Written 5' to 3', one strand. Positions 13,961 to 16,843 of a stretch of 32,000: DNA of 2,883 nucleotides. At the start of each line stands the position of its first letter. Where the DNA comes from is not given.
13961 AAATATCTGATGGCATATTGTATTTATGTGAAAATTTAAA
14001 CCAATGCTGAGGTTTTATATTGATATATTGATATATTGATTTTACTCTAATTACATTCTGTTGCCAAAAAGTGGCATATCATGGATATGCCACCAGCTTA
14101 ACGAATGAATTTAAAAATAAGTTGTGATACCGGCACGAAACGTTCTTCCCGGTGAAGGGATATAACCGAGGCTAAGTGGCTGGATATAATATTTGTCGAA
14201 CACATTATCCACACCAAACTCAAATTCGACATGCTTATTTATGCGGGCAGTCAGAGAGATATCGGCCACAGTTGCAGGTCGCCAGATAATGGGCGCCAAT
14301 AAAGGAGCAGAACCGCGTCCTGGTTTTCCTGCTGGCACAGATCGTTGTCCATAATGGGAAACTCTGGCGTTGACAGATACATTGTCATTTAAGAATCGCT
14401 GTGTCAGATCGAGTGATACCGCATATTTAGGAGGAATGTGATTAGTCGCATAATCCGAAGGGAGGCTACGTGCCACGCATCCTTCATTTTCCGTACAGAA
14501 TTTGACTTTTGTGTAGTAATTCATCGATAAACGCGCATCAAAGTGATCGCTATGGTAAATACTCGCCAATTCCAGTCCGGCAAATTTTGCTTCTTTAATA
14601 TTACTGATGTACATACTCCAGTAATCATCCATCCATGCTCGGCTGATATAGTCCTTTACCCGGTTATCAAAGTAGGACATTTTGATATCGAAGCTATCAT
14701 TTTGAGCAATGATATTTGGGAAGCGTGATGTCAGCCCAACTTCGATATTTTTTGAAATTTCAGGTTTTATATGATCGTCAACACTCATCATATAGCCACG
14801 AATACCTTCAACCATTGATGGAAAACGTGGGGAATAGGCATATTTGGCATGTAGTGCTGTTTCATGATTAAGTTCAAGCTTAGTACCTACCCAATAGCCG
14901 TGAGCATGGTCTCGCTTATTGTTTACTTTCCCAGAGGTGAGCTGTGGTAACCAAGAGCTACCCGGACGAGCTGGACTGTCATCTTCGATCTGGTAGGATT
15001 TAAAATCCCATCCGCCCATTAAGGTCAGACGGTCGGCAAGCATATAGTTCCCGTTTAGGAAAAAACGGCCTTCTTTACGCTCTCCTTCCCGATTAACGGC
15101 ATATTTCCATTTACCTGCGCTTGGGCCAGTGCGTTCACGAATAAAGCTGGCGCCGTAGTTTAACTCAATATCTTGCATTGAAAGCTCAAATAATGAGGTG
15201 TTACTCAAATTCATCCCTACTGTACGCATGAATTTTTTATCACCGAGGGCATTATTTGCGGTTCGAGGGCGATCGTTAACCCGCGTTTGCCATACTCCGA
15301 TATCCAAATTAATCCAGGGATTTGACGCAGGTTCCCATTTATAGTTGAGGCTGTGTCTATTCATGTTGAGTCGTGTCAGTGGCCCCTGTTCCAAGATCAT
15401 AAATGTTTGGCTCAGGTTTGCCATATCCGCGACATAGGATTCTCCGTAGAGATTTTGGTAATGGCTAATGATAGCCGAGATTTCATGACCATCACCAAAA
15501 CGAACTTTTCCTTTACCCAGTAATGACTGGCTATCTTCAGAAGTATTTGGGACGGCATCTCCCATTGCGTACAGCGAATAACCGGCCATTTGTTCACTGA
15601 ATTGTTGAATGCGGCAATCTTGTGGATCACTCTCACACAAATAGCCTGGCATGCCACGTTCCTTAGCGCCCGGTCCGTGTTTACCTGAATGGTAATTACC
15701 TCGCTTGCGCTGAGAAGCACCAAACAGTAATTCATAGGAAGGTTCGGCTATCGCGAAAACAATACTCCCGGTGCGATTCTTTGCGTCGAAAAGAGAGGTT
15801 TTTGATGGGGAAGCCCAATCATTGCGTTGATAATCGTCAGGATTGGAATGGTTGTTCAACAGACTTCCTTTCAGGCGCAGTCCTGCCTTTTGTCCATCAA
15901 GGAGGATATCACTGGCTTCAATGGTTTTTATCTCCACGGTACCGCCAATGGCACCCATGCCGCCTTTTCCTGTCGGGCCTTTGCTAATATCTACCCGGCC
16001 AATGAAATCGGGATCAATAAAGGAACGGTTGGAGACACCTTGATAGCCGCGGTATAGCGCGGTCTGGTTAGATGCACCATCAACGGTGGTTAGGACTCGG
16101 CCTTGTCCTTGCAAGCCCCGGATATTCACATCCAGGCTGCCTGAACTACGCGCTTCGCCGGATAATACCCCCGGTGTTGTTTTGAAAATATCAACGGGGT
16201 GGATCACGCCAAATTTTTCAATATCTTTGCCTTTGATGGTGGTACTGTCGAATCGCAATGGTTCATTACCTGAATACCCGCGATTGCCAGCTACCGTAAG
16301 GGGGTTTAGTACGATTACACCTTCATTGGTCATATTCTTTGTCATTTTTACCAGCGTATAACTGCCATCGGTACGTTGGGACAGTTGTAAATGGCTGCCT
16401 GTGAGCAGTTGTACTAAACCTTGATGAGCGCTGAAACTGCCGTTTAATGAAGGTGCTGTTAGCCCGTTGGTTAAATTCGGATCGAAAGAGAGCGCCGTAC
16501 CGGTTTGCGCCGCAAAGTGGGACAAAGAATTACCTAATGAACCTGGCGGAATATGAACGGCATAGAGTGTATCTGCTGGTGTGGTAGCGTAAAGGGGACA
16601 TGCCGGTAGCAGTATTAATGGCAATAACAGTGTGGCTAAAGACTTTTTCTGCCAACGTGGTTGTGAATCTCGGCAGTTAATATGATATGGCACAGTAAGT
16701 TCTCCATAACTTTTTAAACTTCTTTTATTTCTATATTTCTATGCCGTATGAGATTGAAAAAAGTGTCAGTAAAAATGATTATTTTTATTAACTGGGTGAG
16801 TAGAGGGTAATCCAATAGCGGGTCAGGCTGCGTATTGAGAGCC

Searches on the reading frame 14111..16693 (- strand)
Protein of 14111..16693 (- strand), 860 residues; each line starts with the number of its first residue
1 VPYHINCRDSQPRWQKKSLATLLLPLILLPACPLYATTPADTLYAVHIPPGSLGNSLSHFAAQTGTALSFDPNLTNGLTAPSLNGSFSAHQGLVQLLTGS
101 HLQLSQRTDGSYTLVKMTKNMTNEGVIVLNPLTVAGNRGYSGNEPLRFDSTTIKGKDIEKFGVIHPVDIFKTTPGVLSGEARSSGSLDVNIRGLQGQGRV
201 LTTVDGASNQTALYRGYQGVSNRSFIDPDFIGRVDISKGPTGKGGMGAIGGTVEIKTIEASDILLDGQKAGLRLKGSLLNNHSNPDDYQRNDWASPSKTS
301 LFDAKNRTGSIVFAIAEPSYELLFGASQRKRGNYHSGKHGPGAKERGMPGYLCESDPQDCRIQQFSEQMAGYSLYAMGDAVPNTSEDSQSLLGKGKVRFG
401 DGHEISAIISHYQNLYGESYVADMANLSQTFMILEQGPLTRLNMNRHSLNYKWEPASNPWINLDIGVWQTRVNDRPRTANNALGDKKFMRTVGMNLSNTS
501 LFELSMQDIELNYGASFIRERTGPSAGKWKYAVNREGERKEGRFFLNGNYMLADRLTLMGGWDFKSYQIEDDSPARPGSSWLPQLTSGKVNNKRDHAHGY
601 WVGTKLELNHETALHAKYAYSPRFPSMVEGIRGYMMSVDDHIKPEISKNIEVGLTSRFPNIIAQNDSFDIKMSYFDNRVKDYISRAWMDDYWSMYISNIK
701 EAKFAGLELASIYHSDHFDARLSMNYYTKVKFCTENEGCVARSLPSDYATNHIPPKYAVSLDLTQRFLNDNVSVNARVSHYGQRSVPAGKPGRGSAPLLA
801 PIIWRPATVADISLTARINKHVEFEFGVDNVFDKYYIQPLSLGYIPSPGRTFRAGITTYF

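Call 53: search_protein_families(library=pfam, proteins=[window:14111-16693:-])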
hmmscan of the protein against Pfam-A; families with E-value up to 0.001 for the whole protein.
window:14111-16693:- (860 aa): 3 families
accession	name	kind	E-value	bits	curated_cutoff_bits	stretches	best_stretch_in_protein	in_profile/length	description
PF00593.30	TonB_dep_Rec_b-barrel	-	1.7e-27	97.8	27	1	437-831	53-436/436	TonB dependent receptor-like, beta-barrel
PF07715.20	Plug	-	4.3e-15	56.6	23.9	1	150-252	9-107/107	TonB-dependent Receptor Plug Domain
PF07660.19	STN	-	1.2e-07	31.9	28.4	1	68-116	3-51/52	Secretin and TonB N terminus short domain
